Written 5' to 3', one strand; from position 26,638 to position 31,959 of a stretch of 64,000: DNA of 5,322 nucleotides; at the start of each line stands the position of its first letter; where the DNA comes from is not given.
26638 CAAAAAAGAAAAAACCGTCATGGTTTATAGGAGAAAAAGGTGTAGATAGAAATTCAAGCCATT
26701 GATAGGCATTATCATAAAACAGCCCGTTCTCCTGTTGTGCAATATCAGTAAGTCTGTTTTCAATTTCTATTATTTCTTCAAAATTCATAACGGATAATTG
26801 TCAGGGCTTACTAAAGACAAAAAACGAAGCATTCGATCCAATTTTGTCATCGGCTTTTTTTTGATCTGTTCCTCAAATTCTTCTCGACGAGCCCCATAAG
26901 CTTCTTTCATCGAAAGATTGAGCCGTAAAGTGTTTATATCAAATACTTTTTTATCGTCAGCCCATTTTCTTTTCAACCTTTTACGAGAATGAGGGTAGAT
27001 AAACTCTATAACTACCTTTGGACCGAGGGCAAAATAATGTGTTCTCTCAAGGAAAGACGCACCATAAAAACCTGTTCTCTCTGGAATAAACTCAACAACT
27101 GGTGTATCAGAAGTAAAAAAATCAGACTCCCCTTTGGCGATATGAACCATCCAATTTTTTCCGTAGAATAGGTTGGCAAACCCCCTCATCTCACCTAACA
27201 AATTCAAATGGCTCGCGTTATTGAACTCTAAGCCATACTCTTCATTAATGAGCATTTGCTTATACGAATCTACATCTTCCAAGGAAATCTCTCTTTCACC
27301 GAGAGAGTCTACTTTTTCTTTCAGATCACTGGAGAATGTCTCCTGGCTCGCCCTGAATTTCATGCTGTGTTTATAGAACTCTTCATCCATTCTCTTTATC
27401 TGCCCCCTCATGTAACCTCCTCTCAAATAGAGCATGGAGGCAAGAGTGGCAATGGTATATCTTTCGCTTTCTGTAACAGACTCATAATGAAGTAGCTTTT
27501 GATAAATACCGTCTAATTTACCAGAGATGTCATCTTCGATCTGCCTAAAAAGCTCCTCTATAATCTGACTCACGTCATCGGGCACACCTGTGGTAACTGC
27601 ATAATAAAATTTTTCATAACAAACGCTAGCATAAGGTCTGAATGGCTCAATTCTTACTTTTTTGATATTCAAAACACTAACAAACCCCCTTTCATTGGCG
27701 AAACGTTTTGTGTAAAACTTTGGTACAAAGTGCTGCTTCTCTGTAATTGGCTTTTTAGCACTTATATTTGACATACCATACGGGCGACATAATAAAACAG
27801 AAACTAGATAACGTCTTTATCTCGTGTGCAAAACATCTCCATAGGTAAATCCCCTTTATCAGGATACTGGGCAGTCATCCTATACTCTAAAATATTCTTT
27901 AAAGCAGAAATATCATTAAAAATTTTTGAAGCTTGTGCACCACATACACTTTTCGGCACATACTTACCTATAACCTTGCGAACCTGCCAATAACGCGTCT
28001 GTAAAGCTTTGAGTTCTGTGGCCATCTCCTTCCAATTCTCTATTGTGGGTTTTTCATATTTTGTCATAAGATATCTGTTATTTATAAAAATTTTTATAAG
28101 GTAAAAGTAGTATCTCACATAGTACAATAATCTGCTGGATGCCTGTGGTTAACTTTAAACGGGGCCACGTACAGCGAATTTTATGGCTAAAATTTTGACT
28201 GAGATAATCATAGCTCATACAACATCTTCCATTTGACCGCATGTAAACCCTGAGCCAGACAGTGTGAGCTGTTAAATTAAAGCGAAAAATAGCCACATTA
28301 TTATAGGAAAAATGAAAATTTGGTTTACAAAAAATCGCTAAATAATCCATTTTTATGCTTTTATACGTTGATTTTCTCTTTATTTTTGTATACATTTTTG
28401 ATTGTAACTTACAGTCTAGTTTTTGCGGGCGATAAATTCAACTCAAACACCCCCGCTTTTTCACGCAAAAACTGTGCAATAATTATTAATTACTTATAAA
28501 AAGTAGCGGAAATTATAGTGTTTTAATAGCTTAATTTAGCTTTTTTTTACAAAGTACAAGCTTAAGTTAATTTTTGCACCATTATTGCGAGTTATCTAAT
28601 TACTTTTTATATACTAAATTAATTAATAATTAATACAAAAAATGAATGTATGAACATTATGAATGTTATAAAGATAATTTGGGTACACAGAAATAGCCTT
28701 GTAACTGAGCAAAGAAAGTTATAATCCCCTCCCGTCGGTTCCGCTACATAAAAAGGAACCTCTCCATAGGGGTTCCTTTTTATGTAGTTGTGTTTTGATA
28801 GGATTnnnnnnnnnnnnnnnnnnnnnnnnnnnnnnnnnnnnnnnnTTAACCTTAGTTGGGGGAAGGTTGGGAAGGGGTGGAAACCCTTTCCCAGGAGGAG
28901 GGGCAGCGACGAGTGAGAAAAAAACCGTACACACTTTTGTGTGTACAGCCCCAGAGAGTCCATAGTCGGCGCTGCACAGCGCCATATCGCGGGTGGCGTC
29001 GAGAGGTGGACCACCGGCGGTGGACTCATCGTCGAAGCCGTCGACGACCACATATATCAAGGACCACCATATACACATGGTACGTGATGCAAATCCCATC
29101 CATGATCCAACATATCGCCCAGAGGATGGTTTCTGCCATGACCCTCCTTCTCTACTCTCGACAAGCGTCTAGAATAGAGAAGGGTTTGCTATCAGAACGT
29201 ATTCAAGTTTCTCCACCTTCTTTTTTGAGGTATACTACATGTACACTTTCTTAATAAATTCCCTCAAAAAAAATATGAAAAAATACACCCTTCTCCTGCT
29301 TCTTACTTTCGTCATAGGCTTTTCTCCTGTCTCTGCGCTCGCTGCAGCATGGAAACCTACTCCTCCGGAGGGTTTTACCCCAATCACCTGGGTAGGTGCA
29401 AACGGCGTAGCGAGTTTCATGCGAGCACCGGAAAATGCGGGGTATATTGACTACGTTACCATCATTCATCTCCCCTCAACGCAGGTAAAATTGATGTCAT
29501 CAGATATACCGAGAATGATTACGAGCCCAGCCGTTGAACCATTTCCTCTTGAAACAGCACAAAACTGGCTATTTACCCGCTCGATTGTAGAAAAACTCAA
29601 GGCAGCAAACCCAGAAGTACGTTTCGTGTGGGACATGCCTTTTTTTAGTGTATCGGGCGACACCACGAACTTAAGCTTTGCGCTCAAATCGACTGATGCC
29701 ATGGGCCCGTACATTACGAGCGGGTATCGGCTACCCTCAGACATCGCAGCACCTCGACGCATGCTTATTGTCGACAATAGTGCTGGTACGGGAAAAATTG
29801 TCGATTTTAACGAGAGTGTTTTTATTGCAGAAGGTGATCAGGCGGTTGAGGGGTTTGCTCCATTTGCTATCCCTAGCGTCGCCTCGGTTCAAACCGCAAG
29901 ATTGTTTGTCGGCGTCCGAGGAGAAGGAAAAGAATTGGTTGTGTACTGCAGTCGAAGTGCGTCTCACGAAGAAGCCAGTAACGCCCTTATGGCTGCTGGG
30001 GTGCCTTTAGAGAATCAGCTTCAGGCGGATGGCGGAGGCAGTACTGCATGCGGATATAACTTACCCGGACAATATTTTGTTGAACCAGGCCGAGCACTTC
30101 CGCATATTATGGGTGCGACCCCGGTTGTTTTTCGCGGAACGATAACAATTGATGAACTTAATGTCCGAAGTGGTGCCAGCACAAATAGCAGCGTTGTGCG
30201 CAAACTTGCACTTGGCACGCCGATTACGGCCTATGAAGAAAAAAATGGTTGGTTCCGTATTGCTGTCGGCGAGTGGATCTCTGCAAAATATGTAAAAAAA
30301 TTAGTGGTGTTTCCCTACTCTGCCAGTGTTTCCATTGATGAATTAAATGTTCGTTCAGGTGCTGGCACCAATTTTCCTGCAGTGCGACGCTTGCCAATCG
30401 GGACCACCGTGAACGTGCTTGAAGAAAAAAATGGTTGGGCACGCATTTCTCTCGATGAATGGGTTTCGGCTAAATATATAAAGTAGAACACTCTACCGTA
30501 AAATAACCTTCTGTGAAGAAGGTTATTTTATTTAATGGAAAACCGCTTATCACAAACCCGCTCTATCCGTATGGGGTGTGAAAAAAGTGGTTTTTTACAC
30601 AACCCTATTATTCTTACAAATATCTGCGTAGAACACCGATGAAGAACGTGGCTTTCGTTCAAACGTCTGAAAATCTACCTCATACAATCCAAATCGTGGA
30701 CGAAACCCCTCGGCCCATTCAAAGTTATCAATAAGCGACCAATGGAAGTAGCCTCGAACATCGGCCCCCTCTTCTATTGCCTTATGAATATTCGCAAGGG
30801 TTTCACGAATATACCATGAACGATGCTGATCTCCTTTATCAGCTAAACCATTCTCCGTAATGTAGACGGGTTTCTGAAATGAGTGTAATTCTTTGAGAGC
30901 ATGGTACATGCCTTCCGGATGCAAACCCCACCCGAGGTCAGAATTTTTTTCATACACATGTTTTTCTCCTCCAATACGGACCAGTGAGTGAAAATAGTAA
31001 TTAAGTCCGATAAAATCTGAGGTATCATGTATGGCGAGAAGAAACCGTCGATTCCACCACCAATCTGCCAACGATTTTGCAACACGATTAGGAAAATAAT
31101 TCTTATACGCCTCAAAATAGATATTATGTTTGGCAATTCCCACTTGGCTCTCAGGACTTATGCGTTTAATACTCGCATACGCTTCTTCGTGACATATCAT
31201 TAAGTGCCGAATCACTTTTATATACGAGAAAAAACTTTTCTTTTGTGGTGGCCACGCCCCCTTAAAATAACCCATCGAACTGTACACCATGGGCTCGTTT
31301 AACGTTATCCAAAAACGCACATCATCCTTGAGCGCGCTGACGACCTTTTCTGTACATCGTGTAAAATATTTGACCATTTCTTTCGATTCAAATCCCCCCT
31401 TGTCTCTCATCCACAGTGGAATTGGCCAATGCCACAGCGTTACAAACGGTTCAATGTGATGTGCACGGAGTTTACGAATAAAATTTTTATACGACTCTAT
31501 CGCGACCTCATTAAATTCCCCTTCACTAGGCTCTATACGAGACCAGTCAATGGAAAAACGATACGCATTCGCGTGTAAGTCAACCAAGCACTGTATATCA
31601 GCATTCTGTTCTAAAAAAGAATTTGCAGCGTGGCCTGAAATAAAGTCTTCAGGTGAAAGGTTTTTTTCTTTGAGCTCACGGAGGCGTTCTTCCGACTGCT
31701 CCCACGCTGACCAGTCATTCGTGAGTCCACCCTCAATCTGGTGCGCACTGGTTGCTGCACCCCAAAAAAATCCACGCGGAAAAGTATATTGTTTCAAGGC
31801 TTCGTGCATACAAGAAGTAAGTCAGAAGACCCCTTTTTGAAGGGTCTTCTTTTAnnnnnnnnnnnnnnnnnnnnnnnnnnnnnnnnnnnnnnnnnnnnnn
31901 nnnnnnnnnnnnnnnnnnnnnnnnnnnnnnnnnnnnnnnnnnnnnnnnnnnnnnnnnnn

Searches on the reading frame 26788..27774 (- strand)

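Call 9: search_protein_families(library=pfam, proteins=[window:26788-27774:-], max_evalue=0.001)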
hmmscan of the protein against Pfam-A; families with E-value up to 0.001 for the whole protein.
window:26788-27774:- (329 aa): 1 family
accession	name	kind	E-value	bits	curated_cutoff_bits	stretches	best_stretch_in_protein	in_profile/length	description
PF14022.11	DUF4238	-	5.5e-31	108.4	27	1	13-296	1-279/281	Protein of unknown function (DUF4238)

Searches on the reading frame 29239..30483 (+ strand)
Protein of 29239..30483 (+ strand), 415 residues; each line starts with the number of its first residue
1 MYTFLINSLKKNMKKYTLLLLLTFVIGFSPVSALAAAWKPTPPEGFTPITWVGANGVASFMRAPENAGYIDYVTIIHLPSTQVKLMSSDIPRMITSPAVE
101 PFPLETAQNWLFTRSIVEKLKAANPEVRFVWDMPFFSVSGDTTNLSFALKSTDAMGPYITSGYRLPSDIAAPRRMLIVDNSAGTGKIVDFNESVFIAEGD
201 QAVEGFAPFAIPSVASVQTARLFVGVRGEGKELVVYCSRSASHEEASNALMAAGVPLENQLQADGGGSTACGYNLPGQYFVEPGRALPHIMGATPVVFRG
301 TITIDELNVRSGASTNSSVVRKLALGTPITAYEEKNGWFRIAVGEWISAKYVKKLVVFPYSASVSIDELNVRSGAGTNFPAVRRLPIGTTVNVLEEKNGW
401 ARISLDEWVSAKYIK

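Call 9: search_protein_families(library=pfam, proteins=[window:29239-30483:+], max_evalue=0.001)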
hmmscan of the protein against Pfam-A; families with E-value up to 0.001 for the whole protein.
window:29239-30483:+ (415 aa): 3 families
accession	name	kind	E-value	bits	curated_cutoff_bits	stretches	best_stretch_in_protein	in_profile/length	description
PF08239.17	SH3_3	-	1e-24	86.9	27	2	368-415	2-54/54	Bacterial SH3 domain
PF06347.19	SH3_4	-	5.4e-10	39.3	24.1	1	305-342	3-40/56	Bacterial SH3 domain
PF18348.7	SH3_16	-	5.2e-05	23.4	25.8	0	387-407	17-37/49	Bacterial dipeptidyl-peptidase Sh3 domain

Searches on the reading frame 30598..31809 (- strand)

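Call 9: search_protein_families(library=pfam, proteins=[window:30598-31809:-], max_evalue=0.001)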
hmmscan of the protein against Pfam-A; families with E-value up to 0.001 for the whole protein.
window:30598-31809:- (404 aa): 2 families
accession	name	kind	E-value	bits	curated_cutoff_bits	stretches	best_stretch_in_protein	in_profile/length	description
PF00232.24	Glyco_hydro_1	-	2.3e-89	300.4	22.6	2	8-257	3-250/453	Glycosyl hydrolase family 1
PF00331.26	Glyco_hydro_10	-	9.6e-06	25.5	22.1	0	66-178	22-134/311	Glycosyl hydrolase family 10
